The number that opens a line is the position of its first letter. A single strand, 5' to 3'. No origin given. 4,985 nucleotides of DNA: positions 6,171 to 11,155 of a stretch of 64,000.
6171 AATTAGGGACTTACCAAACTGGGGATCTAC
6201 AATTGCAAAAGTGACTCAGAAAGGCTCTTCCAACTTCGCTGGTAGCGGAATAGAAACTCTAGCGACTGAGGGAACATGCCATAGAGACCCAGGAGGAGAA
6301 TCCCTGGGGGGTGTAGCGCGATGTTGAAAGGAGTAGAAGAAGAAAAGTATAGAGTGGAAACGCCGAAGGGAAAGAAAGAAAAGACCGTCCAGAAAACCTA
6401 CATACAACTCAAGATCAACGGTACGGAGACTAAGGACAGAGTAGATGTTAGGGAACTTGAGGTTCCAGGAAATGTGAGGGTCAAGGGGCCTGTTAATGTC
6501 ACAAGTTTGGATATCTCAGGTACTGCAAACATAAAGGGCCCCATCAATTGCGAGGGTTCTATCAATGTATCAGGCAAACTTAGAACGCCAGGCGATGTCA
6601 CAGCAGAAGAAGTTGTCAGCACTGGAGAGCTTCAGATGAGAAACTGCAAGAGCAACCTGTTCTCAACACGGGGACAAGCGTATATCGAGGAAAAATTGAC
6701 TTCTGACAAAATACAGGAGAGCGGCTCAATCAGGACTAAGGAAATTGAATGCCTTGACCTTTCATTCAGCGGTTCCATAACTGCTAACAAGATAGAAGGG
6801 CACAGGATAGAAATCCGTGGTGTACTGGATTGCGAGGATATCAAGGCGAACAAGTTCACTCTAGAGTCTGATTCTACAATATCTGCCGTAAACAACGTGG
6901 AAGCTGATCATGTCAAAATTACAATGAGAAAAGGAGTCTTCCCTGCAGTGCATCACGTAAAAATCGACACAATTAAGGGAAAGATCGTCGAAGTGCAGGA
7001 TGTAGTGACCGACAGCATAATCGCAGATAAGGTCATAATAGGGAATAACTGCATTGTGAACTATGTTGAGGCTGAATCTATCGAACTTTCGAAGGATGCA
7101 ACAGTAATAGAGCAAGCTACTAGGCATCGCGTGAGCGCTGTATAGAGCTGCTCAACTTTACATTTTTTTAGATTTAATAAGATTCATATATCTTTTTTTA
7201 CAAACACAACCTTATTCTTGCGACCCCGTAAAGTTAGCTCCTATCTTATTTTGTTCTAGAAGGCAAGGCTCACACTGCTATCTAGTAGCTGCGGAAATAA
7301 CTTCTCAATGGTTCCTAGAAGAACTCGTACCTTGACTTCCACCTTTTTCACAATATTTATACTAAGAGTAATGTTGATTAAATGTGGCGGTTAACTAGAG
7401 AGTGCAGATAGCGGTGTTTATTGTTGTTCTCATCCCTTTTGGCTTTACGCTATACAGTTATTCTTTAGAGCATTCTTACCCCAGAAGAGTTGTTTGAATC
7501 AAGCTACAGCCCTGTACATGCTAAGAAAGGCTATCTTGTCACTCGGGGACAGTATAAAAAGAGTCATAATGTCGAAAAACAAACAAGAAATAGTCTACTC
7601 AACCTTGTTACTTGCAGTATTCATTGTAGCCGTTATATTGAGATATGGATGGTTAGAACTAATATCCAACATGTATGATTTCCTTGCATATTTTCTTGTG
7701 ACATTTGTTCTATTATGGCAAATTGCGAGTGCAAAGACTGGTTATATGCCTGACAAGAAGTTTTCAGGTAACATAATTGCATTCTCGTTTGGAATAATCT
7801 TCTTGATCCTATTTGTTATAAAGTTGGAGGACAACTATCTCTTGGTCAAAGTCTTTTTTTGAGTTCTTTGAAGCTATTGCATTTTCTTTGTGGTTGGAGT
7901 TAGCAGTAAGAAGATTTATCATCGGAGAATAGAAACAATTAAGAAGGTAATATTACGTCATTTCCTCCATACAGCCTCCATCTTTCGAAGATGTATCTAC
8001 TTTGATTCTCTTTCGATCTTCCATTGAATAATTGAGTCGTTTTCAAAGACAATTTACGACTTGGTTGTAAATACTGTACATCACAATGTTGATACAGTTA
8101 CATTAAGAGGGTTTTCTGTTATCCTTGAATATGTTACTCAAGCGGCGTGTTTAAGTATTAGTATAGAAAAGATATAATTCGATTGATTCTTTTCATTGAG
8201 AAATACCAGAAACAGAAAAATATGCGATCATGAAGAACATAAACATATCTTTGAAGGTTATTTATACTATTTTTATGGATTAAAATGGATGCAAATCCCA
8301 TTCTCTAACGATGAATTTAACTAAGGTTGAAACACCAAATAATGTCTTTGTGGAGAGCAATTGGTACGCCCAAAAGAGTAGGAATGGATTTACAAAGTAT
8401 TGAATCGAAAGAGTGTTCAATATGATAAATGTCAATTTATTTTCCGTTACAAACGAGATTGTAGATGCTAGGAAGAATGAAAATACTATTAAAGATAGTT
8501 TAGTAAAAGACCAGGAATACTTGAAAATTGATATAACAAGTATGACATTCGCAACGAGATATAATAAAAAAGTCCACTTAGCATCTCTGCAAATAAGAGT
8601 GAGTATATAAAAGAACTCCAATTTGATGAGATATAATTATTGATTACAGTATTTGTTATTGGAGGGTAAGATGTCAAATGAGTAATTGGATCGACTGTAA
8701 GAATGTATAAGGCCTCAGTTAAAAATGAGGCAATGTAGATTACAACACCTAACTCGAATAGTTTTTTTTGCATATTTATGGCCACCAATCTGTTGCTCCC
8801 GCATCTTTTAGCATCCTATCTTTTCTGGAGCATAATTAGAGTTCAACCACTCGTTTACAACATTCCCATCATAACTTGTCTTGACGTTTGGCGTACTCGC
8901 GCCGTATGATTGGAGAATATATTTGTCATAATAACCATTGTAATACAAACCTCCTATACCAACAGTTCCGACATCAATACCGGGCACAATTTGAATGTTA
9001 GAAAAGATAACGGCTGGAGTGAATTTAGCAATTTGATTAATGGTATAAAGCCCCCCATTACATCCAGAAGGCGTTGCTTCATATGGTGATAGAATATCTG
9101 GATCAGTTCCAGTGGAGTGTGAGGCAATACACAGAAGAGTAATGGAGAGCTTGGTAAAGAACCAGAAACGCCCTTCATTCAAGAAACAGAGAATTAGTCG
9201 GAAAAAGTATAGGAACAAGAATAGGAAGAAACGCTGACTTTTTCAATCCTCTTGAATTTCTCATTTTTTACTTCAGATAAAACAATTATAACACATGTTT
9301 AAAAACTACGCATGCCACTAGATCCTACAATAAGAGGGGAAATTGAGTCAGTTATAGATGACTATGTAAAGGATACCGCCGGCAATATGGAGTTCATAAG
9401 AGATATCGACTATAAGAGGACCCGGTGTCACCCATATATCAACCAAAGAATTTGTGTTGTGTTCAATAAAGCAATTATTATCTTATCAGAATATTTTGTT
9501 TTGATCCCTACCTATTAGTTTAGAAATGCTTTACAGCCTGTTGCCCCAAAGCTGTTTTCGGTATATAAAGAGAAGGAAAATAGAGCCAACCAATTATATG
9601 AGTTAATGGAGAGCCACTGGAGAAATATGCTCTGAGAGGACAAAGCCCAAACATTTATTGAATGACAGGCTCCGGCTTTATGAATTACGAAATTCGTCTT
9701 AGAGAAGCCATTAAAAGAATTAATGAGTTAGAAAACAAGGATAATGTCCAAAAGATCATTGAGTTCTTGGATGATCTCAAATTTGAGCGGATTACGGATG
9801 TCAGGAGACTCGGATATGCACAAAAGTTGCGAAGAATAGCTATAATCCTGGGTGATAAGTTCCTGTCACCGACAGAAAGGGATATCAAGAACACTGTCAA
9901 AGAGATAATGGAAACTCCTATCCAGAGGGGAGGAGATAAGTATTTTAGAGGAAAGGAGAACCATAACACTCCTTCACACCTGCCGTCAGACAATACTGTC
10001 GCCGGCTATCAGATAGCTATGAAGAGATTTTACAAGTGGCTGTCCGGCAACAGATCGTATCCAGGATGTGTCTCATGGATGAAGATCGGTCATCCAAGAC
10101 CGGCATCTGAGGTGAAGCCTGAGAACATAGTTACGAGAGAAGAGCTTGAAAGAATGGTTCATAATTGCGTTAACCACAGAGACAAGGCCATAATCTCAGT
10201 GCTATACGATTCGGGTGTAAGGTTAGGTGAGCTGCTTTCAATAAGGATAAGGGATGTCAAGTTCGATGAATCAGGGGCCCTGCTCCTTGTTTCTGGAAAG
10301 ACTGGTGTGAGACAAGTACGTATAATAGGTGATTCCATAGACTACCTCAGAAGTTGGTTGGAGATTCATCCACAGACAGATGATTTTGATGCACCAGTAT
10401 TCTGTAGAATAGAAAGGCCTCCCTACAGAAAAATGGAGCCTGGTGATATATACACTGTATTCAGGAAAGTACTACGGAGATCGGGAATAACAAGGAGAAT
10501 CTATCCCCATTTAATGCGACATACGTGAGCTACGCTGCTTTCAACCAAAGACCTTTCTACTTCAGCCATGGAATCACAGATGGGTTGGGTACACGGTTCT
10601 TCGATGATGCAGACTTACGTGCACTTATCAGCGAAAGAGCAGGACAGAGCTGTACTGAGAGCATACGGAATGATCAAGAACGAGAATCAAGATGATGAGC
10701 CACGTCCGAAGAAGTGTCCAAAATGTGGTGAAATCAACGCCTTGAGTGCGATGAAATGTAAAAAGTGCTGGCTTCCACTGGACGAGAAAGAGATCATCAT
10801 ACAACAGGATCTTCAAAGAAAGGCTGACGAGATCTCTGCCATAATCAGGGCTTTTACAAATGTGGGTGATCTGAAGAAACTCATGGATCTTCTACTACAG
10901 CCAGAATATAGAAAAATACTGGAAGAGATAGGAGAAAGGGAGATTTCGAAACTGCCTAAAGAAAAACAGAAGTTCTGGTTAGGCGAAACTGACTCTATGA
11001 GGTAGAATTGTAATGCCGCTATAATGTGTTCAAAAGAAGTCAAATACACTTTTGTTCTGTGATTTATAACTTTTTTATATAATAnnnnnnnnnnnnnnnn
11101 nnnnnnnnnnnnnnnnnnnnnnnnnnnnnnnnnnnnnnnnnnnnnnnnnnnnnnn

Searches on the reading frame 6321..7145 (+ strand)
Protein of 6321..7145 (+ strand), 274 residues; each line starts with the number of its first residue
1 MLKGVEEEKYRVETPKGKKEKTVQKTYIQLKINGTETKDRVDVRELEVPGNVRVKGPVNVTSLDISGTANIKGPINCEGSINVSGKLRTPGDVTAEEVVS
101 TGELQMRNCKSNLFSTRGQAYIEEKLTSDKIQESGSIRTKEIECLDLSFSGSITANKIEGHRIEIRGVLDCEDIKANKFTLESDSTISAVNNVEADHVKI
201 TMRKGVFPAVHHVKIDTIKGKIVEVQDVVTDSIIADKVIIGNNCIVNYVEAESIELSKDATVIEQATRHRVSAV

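Call 4: search_protein_families(library=pfam, proteins=[window:6321-7145:+], max_evalue=1)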
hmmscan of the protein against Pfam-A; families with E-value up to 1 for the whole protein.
window:6321-7145:+ (274 aa): 2 families
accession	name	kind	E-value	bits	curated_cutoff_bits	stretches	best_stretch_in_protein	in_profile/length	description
PF04519.19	Bactofilin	-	5.5e-06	27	27.9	1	30-99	19-86/98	Polymer-forming cytoskeletal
PF05359.17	DUF748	-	0.013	13.9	50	1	41-199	467-629/1037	Domain of Unknown Function (DUF748)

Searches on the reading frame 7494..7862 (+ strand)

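Call 4: search_protein_families(library=pfam, proteins=[window:7494-7862:+], max_evalue=1)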
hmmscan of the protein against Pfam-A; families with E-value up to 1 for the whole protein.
window:7494-7862:+ (122 aa): 1 family
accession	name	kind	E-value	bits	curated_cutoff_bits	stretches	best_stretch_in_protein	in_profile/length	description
PF25487.1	ETR1_N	-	0.94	10.2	27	1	52-101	3-47/97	Ethylene receptor 1-like, N-terminal domain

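Call 86: search_protein_families(library=phrogs, proteins=[window:7494-7862:+], max_evalue=0.01)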
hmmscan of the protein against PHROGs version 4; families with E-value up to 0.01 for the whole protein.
window:7494-7862:+ (122 aa): 0 families

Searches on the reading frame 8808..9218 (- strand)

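Call 4: search_protein_families(library=pfam, proteins=[window:8808-9218:-], max_evalue=1)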
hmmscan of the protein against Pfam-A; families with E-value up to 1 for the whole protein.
window:8808-9218:- (136 aa): 1 family
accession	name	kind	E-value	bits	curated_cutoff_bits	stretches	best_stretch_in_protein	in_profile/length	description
PF04260.17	DUF436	-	0.2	11.7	25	1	47-89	90-132/171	Protein of unknown function (DUF436)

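Call 86: search_protein_families(library=phrogs, proteins=[window:8808-9218:-], max_evalue=0.01)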
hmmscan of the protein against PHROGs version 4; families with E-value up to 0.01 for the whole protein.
window:8808-9218:- (136 aa): 0 families

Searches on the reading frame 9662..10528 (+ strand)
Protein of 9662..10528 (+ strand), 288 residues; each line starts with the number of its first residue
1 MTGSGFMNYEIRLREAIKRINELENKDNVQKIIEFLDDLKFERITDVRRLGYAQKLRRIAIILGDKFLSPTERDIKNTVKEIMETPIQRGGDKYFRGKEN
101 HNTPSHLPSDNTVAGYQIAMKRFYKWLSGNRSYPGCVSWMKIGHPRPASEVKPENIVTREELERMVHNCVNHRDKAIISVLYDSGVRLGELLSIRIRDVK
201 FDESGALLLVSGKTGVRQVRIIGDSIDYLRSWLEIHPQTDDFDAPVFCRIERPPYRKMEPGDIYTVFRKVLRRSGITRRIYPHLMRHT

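Call 4: search_protein_families(library=pfam, proteins=[window:9662-10528:+], max_evalue=1)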
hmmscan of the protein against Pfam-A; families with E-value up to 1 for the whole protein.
window:9662-10528:+ (288 aa): 2 families
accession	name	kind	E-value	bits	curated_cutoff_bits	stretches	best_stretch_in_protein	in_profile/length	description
PF00589.27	Phage_integrase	-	1.1e-15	58.3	27.1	1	157-288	3-135/172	Phage integrase family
PF22823.1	MrpR_C_cat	-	0.055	13.6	27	1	157-221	2-70/213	MrpR, C-terminal catalytic domain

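Call 6: search_protein_families(library=ncbifam, proteins=[window:9662-10528:+], max_evalue=1)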
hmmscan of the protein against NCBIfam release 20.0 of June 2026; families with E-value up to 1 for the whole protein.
window:9662-10528:+ (288 aa): 10 families
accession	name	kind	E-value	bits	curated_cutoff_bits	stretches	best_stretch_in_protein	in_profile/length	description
NF040815.2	recomb_XerA_Arch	equivalog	5e-25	88.6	220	1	52-288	20-221/263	site-specific tyrosine recombinase/integron integrase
TIGR02224.1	recomb_XerC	equivalog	4.1e-18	65.8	335.15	1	116-288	69-244/295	tyrosine recombinase XerC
TIGR02225.1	recomb_XerD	equivalog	2e-14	53.6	329.6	1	109-288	59-241/290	site-specific tyrosine recombinase XerD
NF001399.0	PRK00283.1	subfamily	1.1e-12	47.9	279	1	109-288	69-250/300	tyrosine recombinase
NF003462.0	PRK05084.1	equivalog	1.4e-10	40.5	267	1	164-288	187-311/360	tyrosine recombinase XerS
TIGR02249.1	integrase_gron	subfamily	1.7e-09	37.5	265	1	149-230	94-174/315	integron integrase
NF011946.0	PRK15417.1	equivalog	6.1e-06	25.6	435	1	139-223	100-181/337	integron integrase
NF002331.0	PRK01287.1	subfamily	6.4e-05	22.1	371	1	141-287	127-278/365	site-specific tyrosine recombinase XerC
NF007371.0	PRK09871.1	subfamily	0.0023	17.5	222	1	166-287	20-140/198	tyrosine-type DNA invertase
NF007370.0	PRK09870.1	subfamily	0.0033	17.1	221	1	150-288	6-146/200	tyrosine-type DNA invertase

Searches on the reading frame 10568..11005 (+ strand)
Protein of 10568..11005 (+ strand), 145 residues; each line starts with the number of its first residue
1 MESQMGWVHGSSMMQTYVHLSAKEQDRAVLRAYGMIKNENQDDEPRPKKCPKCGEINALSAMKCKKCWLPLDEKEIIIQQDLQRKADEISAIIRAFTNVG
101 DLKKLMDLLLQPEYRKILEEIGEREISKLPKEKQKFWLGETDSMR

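Call 4: search_protein_families(library=pfam, proteins=[window:10568-11005:+], max_evalue=1)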
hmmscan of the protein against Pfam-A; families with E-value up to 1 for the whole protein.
window:10568-11005:+ (145 aa): 9 families
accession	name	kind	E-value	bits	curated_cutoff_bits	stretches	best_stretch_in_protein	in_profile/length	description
PF00641.23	Zn_ribbon_RanBP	-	0.0011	18.6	27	1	49-68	6-25/30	Zn-finger in Ran binding protein and others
PF12773.13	DZR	-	0.0079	16.8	27.3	1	47-67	24-44/45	Double zinc ribbon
PF13240.11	Zn_Ribbon_1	-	0.016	15.4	25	1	49-67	1-19/23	zinc-ribbon domain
PF18912.6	DZR_2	-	0.02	15.2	27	1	47-71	7-31/56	Double zinc ribbon domain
PF14952.11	zf-tcix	-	0.029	14.4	31.2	1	48-65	11-28/42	Putative treble-clef, zinc-finger, Zn-binding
PF13248.11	Zn_ribbon_3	-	0.04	13.9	27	1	48-67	3-22/26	zinc-ribbon domain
PF10122.14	Zn_ribbon_Com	-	0.11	12.4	22.9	1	49-63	26-40/52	Mu-like prophage protein Com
PF02173.22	pKID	-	0.15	12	25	1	112-126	20-34/41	pKID domain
PF22415.1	PSV_ORF131-like_dom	-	0.39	11.1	27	1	49-66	24-41/80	PSV_Hypothetical protein ORF131-like domain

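Call 6: search_protein_families(library=ncbifam, proteins=[window:10568-11005:+], max_evalue=1)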
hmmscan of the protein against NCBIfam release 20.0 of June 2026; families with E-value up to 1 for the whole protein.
window:10568-11005:+ (145 aa): 4 families
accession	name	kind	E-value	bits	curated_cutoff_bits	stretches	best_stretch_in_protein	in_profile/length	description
NF041910.1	HVO_0416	equivalog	0.0016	18.3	80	1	42-68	29-56/58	HVO_0416 family zinc finger protein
NF053632.1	heli_RadD_YejH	equivalog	0.0082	14.5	720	1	46-89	428-471/573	DNA repair helicase RadD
NF008820.0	PRK11866.1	equivalog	0.059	12.7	402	1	38-80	6-48/287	2-oxoacid ferredoxin oxidoreductase subunit beta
NF003161.0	PRK04136.1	equivalog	0.071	12.7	54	1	50-67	17-34/49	50S ribosomal protein L40e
